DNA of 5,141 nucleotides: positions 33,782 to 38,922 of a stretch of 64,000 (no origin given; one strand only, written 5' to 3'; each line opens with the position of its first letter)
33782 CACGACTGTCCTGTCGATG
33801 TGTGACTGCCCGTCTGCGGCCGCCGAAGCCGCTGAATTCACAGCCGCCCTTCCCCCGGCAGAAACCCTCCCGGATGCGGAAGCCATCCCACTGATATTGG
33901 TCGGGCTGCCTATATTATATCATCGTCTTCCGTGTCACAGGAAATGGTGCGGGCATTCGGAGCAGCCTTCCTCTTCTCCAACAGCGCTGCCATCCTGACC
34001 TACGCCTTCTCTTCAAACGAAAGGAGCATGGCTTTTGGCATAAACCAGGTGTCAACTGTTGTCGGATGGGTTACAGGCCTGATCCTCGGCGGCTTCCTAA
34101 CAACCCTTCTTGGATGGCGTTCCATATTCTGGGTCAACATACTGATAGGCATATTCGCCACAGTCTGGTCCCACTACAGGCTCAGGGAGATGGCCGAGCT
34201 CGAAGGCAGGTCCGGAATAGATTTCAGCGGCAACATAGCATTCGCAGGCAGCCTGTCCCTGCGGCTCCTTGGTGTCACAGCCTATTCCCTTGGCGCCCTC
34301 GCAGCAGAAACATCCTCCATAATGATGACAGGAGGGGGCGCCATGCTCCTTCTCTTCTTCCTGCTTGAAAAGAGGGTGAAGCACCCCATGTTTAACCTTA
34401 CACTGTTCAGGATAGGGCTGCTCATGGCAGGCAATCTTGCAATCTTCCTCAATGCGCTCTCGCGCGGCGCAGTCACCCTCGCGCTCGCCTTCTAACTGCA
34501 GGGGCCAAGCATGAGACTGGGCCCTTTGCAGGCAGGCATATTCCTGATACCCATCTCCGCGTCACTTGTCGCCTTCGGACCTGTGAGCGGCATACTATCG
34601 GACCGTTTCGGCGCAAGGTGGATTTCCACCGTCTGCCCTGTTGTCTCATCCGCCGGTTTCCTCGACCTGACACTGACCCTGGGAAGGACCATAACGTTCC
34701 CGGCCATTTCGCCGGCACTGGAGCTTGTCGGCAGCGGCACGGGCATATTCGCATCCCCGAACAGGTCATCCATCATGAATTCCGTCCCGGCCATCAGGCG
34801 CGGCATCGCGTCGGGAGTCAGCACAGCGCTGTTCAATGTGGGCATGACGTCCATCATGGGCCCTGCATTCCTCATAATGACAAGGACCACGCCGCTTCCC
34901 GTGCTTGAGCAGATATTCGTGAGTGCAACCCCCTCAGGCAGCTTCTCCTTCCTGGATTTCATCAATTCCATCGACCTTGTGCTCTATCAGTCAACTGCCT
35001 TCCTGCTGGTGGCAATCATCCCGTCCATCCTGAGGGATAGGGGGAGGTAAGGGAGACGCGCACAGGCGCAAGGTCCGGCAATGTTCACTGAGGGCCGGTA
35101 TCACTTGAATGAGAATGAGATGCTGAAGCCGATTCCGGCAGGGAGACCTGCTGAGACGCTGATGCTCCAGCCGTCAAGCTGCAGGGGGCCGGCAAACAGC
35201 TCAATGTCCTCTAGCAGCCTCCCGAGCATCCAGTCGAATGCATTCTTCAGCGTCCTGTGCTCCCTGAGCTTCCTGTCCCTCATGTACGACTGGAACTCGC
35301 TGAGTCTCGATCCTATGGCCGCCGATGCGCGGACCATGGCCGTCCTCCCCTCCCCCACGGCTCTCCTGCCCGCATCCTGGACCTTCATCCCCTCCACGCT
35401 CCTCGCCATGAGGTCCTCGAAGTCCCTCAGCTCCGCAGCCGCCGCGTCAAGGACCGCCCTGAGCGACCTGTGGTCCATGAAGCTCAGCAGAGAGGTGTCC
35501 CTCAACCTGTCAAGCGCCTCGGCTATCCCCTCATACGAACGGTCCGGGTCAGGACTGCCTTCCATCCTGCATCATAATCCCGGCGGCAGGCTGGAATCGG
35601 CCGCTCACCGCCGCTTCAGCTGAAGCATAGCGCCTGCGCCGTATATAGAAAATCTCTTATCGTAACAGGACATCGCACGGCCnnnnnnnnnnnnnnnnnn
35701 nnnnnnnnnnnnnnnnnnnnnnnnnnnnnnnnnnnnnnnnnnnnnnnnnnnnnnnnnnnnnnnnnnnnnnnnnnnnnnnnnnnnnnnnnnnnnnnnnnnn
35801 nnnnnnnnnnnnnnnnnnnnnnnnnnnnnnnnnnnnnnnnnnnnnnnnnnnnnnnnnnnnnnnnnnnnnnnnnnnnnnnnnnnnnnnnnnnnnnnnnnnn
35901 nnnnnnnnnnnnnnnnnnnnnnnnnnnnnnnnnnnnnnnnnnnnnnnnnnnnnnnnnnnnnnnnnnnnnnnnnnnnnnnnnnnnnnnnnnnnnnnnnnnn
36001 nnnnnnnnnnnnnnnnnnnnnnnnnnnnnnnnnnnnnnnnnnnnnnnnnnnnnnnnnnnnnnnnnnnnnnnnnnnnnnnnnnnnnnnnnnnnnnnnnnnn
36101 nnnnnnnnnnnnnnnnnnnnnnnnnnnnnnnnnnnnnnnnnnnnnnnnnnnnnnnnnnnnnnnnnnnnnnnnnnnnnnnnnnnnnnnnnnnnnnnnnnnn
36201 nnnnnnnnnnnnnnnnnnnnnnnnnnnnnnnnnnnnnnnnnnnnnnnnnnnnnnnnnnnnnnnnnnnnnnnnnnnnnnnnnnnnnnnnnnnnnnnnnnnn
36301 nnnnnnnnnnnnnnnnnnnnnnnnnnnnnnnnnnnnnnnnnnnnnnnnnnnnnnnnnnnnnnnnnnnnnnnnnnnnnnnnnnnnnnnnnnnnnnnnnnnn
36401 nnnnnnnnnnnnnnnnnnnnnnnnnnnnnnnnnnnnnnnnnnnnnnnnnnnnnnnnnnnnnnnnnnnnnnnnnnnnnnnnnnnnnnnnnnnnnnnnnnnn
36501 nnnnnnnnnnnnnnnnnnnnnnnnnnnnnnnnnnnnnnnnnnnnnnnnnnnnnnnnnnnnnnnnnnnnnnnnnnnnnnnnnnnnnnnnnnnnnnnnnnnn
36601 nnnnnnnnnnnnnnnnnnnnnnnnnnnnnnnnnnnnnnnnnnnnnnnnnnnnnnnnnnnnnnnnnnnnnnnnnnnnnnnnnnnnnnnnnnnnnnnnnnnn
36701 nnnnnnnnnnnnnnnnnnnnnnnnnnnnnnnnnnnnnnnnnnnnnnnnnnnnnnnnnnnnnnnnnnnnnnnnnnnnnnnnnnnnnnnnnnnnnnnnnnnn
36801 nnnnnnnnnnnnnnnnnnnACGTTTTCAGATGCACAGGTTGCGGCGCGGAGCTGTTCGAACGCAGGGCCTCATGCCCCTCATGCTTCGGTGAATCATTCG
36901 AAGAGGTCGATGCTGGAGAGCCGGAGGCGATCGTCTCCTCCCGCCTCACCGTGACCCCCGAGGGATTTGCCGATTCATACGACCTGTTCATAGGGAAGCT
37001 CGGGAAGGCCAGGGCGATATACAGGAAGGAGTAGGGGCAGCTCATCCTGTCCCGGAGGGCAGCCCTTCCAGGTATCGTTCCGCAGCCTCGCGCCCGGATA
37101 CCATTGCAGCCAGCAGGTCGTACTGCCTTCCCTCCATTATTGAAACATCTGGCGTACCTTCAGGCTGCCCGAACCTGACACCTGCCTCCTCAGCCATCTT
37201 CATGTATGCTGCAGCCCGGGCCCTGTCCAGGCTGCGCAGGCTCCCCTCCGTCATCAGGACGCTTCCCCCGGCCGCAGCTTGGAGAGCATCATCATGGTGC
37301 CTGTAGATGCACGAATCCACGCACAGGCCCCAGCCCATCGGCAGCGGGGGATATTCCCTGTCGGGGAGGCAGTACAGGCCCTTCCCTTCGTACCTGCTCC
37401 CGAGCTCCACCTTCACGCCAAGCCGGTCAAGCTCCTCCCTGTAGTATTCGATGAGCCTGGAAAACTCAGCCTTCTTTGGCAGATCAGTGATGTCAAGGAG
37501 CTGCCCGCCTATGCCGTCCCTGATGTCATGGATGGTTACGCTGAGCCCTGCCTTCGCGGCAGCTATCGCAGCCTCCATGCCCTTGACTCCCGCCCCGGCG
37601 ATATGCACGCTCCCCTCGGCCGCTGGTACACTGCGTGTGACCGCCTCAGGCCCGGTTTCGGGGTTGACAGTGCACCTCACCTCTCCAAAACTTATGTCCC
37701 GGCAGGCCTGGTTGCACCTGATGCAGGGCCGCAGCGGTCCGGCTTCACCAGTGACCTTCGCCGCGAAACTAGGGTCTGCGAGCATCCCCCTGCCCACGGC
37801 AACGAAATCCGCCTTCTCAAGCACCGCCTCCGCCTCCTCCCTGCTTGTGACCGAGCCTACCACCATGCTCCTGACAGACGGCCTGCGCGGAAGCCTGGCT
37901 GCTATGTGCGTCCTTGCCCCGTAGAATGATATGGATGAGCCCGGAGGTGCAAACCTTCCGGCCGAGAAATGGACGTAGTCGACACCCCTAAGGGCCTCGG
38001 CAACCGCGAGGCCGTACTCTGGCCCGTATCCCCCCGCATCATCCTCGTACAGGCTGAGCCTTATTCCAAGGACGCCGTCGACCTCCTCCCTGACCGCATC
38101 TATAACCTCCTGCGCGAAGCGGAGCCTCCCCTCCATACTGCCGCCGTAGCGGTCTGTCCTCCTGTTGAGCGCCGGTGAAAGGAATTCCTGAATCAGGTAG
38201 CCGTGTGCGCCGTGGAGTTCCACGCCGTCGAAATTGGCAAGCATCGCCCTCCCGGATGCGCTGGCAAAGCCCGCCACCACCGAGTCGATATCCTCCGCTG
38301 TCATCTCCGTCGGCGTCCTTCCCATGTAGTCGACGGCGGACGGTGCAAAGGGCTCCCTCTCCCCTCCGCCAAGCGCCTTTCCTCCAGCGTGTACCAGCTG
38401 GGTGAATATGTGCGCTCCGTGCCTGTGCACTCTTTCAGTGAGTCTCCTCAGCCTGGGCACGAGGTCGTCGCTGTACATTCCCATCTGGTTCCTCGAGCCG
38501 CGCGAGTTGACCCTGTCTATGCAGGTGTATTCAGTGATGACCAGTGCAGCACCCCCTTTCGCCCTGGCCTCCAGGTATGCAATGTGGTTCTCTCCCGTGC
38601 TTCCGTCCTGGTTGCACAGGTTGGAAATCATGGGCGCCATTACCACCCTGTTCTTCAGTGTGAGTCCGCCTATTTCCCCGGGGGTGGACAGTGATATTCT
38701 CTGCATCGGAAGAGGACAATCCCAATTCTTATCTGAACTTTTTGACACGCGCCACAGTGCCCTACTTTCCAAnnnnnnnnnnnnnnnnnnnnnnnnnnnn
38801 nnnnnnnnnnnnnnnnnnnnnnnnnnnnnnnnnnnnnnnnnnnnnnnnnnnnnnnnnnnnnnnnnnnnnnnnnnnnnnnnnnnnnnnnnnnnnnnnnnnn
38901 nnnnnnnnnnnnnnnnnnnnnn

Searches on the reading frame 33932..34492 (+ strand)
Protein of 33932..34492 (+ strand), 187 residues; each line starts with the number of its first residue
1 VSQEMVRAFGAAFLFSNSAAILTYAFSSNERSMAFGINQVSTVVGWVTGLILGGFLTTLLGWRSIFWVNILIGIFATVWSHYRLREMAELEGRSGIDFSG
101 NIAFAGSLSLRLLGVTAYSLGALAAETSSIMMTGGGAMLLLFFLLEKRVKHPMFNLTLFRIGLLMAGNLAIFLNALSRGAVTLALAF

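Call 22: search_protein_families(library=pfam, proteins=[window:33932-34492:+], max_evalue=0.01)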
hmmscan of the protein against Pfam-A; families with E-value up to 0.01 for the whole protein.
window:33932-34492:+ (187 aa): 1 family
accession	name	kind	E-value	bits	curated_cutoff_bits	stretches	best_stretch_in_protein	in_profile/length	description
PF07690.21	MFS_1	-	1.3e-12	47.8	33.4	1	8-173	96-254/347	Major Facilitator Superfamily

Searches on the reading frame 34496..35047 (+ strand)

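Call 22: search_protein_families(library=pfam, proteins=[window:34496-35047:+], max_evalue=0.01)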
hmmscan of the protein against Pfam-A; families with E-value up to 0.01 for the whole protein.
window:34496-35047:+ (184 aa): 1 family
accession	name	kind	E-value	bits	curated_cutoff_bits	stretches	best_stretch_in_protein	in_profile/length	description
PF07690.21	MFS_1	-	1.2e-06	28.2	33.4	1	9-117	235-343/347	Major Facilitator Superfamily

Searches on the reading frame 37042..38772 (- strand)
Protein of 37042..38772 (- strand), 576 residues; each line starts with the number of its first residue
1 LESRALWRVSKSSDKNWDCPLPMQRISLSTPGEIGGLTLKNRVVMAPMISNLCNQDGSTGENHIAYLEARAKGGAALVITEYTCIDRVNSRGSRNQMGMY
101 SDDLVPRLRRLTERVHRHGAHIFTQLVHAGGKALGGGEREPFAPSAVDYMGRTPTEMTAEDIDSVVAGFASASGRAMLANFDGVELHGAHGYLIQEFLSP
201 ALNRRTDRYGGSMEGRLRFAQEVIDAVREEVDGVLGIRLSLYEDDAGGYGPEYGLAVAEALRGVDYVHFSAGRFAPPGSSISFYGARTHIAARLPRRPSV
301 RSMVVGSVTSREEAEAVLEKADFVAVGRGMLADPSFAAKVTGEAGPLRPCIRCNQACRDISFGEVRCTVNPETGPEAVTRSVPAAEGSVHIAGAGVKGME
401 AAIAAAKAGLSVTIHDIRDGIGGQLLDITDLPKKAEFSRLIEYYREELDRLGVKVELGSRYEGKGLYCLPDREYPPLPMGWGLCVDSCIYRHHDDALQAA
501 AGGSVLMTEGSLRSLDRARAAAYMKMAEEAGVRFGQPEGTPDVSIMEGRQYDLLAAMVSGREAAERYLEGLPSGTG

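Call 6: search_protein_families(library=pfam, proteins=[window:37042-38772:-], max_evalue=0.01)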
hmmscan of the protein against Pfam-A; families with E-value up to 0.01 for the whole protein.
window:37042-38772:- (576 aa): 7 families
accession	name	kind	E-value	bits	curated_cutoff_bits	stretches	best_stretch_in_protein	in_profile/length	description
PF00724.26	Oxidored_FMN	-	1.2e-61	209.4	27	1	29-341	3-336/342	NADH:flavin oxidoreductase / NADH oxidase family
PF13450.12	NAD_binding_8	-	9.3e-06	26.3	21.9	1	391-430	1-40/68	NAD(P)-binding Rossmann-like domain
PF12831.13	FAD_oxidored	-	9.7e-05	22.3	27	1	389-425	2-38/416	FAD dependent oxidoreductase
PF07992.20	Pyr_redox_2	-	0.00013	22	26.1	1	387-461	143-206/291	Pyridine nucleotide-disulphide oxidoreductase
PF01262.27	AlaDh_PNT_C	-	0.00023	21.1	23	1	381-420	22-62/214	Alanine dehydrogenase/PNT, C-terminal domain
PF00070.33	Pyr_redox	-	0.0025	18.7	22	0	389-427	2-39/82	Pyridine nucleotide-disulphide oxidoreductase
PF01134.28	GIDA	-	0.0049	16.4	22.1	1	389-415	2-28/391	Glucose inhibited division protein A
